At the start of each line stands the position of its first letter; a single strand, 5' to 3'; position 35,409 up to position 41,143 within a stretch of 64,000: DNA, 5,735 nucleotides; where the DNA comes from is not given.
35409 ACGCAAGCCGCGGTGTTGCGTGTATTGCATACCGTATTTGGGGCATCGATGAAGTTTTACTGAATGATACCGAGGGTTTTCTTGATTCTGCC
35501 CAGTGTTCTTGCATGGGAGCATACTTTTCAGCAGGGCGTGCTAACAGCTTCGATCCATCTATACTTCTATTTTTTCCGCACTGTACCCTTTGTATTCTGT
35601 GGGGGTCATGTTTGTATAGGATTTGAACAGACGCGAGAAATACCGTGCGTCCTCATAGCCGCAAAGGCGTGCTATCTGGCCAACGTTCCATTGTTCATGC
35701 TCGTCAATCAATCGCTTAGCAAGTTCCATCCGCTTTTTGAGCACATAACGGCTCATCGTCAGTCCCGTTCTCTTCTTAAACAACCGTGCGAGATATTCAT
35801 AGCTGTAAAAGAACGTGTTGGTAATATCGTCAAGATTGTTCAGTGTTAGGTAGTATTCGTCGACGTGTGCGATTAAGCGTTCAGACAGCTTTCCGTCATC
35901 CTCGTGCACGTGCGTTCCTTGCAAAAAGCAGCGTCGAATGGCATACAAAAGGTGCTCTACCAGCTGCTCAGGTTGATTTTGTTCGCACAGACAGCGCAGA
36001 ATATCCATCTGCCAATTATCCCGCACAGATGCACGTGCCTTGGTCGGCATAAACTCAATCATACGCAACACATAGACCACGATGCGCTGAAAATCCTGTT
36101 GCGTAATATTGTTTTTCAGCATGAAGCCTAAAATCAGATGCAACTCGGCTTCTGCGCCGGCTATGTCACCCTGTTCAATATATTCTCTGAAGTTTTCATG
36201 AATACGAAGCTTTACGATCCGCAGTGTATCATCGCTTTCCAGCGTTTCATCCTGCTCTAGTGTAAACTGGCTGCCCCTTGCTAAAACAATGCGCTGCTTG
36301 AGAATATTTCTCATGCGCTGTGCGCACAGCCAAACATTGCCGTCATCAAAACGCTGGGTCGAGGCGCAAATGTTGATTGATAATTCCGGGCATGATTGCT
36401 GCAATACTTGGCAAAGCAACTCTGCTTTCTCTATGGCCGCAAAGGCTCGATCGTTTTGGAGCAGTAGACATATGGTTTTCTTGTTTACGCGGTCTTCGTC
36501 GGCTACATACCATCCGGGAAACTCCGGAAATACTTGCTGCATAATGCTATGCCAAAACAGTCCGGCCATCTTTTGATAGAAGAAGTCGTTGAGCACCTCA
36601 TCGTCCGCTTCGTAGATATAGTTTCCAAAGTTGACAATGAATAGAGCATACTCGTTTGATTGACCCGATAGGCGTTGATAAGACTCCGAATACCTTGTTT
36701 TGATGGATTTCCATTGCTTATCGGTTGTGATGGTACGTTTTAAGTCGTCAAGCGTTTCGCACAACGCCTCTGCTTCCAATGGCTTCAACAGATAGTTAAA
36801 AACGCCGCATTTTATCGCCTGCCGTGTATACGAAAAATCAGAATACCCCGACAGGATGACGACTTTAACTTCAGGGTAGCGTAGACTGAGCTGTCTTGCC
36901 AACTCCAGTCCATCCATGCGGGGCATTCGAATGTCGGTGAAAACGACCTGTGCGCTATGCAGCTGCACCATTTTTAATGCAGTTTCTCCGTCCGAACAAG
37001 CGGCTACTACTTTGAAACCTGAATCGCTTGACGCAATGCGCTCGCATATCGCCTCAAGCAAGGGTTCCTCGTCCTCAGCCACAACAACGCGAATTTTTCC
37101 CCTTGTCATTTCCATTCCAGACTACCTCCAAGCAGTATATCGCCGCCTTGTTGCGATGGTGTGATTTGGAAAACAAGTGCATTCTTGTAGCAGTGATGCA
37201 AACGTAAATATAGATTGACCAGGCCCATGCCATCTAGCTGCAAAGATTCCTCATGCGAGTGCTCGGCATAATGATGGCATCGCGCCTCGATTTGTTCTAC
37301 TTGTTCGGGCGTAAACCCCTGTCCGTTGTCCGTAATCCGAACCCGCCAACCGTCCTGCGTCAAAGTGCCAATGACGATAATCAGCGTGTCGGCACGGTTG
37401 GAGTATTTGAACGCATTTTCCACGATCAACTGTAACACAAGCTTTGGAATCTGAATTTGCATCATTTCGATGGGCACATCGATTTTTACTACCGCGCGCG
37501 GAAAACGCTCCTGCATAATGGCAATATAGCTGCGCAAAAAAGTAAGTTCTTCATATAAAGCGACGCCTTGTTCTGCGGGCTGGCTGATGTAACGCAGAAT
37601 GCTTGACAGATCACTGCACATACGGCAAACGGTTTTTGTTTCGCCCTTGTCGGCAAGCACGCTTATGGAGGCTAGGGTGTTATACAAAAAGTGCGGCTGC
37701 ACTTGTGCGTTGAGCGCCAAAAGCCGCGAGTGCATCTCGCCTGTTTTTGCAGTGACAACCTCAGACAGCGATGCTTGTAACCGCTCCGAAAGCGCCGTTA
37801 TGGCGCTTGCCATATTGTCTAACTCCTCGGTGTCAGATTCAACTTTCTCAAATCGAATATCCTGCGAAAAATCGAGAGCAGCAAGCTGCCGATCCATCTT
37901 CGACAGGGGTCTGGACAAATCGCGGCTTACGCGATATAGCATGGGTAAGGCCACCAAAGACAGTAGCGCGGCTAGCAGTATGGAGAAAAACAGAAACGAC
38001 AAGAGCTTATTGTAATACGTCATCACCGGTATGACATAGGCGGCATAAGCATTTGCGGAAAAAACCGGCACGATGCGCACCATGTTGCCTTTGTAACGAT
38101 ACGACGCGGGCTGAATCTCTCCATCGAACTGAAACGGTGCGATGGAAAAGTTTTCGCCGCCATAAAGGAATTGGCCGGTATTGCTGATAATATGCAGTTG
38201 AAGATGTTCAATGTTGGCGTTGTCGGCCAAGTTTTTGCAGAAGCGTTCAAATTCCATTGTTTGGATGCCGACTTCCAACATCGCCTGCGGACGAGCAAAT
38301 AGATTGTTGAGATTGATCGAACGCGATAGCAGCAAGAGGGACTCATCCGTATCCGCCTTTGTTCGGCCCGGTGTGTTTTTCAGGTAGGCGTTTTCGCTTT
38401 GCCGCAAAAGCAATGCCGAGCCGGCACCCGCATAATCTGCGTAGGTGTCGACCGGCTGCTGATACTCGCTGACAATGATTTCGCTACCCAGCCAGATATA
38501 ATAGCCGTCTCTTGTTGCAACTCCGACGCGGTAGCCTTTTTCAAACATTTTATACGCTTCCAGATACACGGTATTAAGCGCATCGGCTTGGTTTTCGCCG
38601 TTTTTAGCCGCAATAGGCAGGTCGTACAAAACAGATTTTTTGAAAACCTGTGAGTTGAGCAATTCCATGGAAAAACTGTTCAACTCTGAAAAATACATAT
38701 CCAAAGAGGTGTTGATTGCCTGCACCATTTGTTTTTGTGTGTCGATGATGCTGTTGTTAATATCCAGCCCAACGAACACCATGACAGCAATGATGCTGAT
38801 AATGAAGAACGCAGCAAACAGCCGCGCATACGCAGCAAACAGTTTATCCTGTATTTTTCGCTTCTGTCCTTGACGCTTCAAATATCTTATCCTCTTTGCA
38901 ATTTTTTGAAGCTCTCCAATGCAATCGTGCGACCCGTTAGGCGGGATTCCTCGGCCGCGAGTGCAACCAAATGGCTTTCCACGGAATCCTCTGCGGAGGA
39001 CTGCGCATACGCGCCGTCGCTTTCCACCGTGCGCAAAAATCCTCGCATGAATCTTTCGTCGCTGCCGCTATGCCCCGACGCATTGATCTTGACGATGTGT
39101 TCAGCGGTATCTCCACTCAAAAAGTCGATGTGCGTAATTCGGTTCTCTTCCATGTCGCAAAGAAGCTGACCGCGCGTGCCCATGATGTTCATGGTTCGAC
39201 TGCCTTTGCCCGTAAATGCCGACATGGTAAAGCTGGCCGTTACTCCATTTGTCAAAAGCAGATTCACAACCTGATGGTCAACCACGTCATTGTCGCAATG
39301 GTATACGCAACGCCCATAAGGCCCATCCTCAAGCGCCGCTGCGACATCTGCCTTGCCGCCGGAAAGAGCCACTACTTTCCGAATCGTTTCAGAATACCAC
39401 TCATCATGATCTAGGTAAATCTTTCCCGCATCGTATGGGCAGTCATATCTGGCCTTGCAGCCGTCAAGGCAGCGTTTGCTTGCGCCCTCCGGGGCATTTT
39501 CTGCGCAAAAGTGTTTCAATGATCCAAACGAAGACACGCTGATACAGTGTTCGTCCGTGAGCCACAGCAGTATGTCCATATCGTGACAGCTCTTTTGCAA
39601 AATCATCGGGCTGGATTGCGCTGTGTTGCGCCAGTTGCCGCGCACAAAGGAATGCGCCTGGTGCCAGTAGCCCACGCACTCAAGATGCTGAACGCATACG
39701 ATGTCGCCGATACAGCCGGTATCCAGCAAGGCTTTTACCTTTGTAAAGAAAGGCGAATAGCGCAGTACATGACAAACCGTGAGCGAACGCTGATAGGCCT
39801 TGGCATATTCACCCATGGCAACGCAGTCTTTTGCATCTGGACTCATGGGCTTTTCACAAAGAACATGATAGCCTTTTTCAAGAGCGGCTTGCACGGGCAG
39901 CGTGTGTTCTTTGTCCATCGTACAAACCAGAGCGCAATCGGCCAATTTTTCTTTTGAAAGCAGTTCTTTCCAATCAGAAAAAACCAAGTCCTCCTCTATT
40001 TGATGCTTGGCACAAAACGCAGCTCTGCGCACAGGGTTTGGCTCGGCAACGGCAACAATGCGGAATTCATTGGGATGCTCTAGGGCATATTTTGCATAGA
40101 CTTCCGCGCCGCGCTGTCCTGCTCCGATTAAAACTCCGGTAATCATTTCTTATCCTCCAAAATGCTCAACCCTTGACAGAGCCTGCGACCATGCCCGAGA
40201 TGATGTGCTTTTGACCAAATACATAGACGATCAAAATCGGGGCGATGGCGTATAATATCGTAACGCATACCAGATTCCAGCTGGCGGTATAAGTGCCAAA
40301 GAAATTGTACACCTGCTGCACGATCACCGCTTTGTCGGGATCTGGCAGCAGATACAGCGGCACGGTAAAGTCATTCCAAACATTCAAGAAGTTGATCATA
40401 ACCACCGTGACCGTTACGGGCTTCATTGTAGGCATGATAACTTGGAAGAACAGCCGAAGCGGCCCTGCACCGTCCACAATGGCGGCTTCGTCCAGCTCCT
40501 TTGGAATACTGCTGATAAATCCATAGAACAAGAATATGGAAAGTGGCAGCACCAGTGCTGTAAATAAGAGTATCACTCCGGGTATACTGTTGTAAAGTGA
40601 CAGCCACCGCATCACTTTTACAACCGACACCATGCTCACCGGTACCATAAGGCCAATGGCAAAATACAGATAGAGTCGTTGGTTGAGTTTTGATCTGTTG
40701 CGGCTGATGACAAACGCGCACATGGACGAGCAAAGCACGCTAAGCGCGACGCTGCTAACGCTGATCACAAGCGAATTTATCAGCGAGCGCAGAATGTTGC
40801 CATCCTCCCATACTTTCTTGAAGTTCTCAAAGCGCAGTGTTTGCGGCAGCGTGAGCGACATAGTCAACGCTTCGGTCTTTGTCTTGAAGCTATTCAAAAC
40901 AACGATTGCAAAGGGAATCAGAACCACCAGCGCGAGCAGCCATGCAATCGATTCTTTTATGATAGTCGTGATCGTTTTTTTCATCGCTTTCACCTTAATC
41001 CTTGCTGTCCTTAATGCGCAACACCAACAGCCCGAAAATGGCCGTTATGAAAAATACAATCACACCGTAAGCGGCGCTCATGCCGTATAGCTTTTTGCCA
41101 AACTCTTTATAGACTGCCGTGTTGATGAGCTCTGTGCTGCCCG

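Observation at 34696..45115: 10.4-kb genomic island integrated at tRNA-Ser(CGA), delimited by a 20-nt direct repeat, integrase missing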

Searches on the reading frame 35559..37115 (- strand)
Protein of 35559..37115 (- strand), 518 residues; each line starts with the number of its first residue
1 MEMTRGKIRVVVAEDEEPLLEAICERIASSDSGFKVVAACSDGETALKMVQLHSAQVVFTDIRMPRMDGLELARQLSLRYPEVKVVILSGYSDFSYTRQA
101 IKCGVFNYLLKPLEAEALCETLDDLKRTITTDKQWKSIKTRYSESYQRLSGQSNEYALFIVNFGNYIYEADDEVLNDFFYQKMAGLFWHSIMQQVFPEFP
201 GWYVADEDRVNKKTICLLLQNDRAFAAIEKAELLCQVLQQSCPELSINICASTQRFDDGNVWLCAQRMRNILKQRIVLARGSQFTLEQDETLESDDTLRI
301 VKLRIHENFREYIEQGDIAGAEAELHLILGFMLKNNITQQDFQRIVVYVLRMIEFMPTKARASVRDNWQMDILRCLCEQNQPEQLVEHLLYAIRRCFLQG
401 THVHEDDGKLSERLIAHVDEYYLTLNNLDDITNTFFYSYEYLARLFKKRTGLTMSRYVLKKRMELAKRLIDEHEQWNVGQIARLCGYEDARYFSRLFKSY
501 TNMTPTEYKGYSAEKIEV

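Call 7: search_protein_families(library=pfam, proteins=[window:35559-37115:-], max_evalue=0.01)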
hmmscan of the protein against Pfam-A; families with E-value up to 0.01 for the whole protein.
window:35559-37115:- (518 aa): 3 families
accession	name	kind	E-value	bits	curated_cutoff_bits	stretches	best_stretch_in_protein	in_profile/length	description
PF00072.30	Response_reg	-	3.4e-25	88.8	30.2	1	10-122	1-110/111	Response regulator receiver domain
PF00165.29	HTH_AraC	-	4.1e-20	71.9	26.6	2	473-508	6-40/42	Bacterial regulatory helix-turn-helix proteins, AraC family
PF12833.13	HTH_18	-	3.6e-19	69.3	33.6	1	434-509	4-78/80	Helix-turn-helix domain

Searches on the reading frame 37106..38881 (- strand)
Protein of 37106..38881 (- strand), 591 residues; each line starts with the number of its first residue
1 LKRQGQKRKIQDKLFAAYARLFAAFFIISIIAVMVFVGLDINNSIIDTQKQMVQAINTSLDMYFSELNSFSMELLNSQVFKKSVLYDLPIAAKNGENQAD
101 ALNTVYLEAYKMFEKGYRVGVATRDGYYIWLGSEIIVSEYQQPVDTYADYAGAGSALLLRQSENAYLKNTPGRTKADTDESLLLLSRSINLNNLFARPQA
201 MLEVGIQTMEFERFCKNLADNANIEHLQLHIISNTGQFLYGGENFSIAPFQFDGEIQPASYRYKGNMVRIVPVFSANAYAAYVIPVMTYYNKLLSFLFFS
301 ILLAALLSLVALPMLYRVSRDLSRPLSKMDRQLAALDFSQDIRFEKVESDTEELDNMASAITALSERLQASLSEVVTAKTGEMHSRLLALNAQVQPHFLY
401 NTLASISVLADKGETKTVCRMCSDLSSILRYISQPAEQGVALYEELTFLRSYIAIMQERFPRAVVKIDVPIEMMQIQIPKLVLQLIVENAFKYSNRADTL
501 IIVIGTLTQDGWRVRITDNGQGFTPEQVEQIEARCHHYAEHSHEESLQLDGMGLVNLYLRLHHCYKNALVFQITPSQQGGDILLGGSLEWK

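Call 7: search_protein_families(library=pfam, proteins=[window:37106-38881:-], max_evalue=0.01)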
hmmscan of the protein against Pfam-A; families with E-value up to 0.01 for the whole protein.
window:37106-38881:- (591 aa): 2 families
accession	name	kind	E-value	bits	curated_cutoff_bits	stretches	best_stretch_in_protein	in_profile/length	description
PF06580.19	His_kinase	-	1e-21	77.4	25.2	1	386-462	2-79/81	Histidine kinase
PF02518.31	HATPase_c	-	8.6e-08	33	26.4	1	480-556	7-79/111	Histidine kinase-, DNA gyrase B-, and HSP90-like ATPase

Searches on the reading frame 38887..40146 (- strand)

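Call 7: search_protein_families(library=pfam, proteins=[window:38887-40146:-], max_evalue=0.01)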
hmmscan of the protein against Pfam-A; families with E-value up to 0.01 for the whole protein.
window:38887-40146:- (419 aa): 3 families
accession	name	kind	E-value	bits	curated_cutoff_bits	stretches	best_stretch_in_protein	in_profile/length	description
PF01408.29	GFO_IDH_MocA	-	1e-20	75.1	24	1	5-124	4-118/120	Oxidoreductase family, NAD-binding Rossmann fold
PF22725.1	GFO_IDH_MocA_C3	-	2.1e-13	50.8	27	2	134-209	1-73/124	GFO/IDH/MocA C-terminal domain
PF02894.22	GFO_IDH_MocA_C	-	7.9e-13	49.1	22.9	1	138-410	1-218/218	Oxidoreductase family, C-terminal alpha/beta domain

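Call 74: search_protein_families(library=ncbifam, proteins=[window:38887-40146:-], max_evalue=0.01)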
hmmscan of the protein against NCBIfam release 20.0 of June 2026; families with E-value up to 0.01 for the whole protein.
window:38887-40146:- (419 aa): 9 families
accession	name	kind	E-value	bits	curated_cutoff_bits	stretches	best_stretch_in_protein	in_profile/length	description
TIGR04380.1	myo_inos_iolG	equivalog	1.3e-22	80.1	355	1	5-210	5-198/330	inositol 2-dehydrogenase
NF040723.1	UDP-GlcNAcDh_Arch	equivalog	2.2e-19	70.1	450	1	6-206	5-186/302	UDP-N-acetylglucosamine 3-dehydrogenase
NF052679.1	InsChiInosDhIolG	equivalog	7.8e-13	48.2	540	1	7-205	8-193/343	bifunctional inositol 2-dehydrogenase/D-chiro-inositol 1-dehydrogenase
NF052479.1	LevoglcsnDh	equivalog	2.1e-11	43.2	650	1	46-197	52-202/386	levoglucosan dehydrogenase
NF041392.1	XylDh_Gfo6_Halo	equivalog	6.9e-11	41.5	350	1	47-153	61-167/350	D-xylose 1-dehydrogenase Gfo6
NF008607.0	PRK11579.1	subfamily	4.6e-09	35.7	330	1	55-180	52-172/346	oxidoreductase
NF007574.0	PRK10206.1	equivalog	7.1e-08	31.9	352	1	3-153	4-150/345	oxidoreductase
NF058563.1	BT_2159_fam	equivalog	2.4e-07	30.1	650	1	6-153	5-147/350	disaccharide 3-dehydrogenase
NF058561.1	BT_2158_fam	equivalog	2.8e-07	29.5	750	1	51-163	78-191/487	glycoside 3-dehydrogenase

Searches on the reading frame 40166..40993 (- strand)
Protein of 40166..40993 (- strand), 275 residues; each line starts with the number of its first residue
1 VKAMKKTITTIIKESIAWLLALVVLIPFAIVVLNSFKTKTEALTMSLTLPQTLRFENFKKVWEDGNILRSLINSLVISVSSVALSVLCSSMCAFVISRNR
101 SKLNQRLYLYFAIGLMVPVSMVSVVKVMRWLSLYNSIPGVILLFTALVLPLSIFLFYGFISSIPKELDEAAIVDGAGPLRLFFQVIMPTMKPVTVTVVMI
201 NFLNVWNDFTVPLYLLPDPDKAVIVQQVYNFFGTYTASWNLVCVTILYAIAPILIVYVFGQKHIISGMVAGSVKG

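Call 7: search_protein_families(library=pfam, proteins=[window:40166-40993:-], max_evalue=0.01)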
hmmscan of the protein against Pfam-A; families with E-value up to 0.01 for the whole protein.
window:40166-40993:- (275 aa): 2 families
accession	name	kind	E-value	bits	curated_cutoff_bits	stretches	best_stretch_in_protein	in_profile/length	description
PF00528.27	BPD_transp_1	-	1.9e-19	70.5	26.4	1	86-258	2-173/184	Binding-protein-dependent transport system inner membrane component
PF11712.13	Vma12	-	0.0045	17.4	25.5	1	70-125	69-126/137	Endoplasmic reticulum-based factor for assembly of V-ATPase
